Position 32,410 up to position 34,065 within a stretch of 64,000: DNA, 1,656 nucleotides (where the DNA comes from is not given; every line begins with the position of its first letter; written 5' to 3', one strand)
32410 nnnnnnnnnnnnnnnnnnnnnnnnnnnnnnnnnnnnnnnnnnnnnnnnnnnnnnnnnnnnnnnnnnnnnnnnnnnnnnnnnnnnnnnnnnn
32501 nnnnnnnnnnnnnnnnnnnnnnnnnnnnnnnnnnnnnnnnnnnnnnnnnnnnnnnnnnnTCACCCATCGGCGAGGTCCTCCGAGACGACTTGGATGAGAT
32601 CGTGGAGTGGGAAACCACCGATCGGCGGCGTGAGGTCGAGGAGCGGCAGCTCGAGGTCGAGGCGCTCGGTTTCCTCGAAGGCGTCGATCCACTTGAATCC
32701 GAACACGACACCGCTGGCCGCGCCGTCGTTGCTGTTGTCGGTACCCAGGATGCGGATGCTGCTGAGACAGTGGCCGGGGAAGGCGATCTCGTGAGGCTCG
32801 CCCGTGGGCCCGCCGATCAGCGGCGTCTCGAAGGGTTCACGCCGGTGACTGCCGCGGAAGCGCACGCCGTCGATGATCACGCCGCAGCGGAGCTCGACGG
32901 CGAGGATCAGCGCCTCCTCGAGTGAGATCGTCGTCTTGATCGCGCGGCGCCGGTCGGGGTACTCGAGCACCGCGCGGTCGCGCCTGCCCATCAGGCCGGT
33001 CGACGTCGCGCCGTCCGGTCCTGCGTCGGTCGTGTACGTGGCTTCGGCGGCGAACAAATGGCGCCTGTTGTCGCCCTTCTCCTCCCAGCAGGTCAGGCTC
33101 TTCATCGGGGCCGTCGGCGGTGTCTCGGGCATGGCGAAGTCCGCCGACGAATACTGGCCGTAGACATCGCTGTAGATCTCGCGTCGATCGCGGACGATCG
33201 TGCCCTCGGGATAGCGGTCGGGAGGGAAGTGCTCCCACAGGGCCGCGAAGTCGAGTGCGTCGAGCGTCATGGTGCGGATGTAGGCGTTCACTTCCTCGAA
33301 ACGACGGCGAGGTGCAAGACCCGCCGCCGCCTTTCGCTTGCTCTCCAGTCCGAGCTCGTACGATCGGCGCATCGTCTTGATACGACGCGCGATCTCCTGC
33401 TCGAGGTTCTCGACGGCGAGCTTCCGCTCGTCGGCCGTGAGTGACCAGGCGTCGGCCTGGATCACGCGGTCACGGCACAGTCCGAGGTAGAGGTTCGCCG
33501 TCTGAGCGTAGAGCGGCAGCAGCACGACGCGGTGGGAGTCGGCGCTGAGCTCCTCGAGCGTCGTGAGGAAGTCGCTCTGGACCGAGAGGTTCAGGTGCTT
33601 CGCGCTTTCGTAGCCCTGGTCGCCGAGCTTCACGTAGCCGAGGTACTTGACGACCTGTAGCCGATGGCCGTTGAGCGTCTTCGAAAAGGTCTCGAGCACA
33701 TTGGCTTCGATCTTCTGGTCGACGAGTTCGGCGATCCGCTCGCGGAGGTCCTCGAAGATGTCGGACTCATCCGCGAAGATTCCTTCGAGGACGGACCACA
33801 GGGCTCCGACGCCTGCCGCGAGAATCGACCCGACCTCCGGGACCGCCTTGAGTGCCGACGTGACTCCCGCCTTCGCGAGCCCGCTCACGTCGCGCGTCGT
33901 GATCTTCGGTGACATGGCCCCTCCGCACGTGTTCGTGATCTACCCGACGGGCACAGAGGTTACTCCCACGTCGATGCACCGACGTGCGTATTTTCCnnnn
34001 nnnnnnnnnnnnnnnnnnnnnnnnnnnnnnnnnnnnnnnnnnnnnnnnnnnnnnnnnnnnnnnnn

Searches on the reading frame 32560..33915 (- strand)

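Call 56: search_protein_families(library=pfam, proteins=[window:32560-33915:-], max_evalue=0.00001)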
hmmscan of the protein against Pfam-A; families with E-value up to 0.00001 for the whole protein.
window:32560-33915:- (451 aa): 1 family
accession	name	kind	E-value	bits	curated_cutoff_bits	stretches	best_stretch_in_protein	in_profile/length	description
PF03945.19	Endotoxin_N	-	4.8e-17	62.9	21.3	1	18-230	2-222/223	delta endotoxin, N-terminal domain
